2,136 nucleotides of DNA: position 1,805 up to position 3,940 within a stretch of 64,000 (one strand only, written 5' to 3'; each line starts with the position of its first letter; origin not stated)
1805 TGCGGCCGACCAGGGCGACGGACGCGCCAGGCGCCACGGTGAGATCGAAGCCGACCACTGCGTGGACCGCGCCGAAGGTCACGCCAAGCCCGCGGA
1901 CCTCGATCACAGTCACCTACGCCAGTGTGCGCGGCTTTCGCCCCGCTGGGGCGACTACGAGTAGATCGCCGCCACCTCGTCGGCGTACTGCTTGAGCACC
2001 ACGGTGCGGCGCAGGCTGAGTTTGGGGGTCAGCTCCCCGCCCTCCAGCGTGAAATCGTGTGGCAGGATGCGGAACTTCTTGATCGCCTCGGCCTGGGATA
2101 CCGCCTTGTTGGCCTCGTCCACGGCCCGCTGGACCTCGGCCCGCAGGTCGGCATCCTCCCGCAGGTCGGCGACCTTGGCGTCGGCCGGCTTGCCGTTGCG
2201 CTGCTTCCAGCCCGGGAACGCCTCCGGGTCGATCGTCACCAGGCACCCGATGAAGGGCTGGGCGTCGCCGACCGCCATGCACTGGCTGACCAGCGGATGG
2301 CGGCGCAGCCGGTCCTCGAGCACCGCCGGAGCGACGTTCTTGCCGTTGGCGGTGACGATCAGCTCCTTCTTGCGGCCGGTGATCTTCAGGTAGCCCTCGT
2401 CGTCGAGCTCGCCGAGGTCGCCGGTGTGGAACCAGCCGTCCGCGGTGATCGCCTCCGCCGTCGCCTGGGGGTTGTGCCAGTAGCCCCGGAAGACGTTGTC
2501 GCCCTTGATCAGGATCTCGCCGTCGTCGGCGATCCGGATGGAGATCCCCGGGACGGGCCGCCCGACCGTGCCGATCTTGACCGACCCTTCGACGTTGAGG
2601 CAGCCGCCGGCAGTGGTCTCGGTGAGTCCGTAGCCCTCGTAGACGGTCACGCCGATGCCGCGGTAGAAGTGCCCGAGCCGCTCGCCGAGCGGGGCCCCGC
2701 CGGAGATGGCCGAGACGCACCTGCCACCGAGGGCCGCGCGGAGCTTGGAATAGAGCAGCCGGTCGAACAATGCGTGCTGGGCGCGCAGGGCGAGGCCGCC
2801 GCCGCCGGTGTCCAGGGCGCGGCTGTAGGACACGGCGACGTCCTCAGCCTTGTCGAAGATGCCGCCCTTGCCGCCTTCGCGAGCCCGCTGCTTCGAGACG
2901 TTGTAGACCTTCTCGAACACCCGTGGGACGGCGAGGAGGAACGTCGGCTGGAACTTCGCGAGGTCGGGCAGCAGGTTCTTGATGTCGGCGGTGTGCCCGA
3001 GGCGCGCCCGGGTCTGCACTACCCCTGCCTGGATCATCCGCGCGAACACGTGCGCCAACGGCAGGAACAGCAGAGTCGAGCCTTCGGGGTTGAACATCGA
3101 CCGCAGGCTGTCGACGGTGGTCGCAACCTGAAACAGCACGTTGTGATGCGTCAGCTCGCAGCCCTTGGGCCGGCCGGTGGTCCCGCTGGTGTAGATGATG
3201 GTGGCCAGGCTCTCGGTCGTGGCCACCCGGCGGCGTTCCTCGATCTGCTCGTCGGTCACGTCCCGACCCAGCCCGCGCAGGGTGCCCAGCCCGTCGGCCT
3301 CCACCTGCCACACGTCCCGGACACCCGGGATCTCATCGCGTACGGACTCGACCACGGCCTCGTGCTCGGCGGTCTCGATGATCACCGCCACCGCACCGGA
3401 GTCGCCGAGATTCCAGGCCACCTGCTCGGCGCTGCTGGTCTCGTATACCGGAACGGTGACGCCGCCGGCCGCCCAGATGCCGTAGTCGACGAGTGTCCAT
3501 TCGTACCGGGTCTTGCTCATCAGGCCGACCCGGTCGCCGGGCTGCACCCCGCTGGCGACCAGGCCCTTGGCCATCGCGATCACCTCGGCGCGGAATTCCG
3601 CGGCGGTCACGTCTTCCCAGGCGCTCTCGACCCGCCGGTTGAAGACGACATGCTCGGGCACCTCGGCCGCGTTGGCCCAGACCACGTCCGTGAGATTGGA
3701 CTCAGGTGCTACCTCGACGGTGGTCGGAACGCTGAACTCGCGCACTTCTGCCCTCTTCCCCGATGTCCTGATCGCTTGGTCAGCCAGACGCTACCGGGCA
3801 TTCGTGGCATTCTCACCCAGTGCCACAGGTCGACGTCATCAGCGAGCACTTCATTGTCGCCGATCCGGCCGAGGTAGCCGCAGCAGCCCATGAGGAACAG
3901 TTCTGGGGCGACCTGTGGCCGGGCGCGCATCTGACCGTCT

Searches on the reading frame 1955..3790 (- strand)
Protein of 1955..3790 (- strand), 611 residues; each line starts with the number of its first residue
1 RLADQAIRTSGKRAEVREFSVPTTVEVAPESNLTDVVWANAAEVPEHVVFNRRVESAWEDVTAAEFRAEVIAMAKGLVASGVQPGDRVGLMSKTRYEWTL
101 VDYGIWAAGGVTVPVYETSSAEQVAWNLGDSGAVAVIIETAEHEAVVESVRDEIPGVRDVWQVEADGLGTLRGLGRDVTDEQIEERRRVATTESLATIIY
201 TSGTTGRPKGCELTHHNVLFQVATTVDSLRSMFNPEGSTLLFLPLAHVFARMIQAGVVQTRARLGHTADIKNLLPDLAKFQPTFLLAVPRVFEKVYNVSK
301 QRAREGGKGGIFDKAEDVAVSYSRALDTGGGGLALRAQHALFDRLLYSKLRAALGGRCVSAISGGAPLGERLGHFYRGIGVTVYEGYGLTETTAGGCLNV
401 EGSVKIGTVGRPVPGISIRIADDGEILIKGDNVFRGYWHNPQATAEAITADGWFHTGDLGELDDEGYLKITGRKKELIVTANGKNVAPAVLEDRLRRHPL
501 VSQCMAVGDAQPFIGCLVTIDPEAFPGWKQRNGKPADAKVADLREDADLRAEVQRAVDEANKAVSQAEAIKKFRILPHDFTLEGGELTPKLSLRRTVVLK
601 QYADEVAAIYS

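Call 58: search_protein_families(library=ncbifam, proteins=[window:1955-3790:-], max_evalue=1e-8)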
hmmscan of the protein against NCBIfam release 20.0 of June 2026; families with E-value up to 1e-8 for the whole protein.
window:1955-3790:- (611 aa): 96 families (the best 25 are shown)
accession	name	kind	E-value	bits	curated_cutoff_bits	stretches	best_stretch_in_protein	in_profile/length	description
NF038343.1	ligase_FadD11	exception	4.2e-102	342.5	950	1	53-610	21-581/585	fatty acid--CoA ligase FadD11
NF004837.0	PRK06187.1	subfamily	2e-64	217.8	476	2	31-302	8-281/531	long-chain-fatty-acid--CoA ligase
NF005801.1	PRK07656.1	equivalog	2.2e-57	194.8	657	2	382-508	307-436/500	FadD3 family acyl-CoA ligase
NF005702.0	PRK07514.1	subfamily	8.6e-57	192.6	558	2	360-515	274-440/506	malonyl-CoA synthase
NF004114.0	PRK05605.1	equivalog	4.4e-52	177.2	766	2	360-510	342-504/575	long-chain-fatty-acid--CoA ligase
TIGR01923.1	menE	equivalog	1.9e-48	165.4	330.15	2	363-509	231-382/442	o-succinylbenzoate--CoA ligase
NF006181.0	PRK08314.1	subfamily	5e-48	163.7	705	3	363-510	326-487/563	long-chain-fatty-acid--CoA ligase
NF005714.0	PRK07529.1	subfamily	6.6e-46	156.9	632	2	361-512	343-512/640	acyl-CoA synthetase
NF009233.0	PRK12583.1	subfamily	9.2e-46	156.4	832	2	415-509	391-484/558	fatty acid CoA ligase family protein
NF041592.1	carboxyl_red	equivalog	3.5e-45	154.1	1300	1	51-610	68-619/1160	carboxylic acid reductase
NF005307.0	PRK06839.1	equivalog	5.7e-45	153.9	748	2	363-511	271-429/496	o-succinylbenzoate--CoA ligase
NF006182.0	PRK08316.1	subfamily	5.9e-45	153.7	663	2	31-292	11-271/523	fatty acyl-CoA synthetase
NF005676.0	PRK07470.1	equivalog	1e-44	153.1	774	2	403-512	349-466/544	acyl-CoA synthetase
NF002966.0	PRK03640.1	equivalog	1.6e-44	152.4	556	2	362-510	260-417/483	o-succinylbenzoate--CoA ligase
NF005463.0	PRK07059.1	subfamily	2.9e-43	148.1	869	1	340-510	319-492/557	long-chain-fatty-acid--CoA ligase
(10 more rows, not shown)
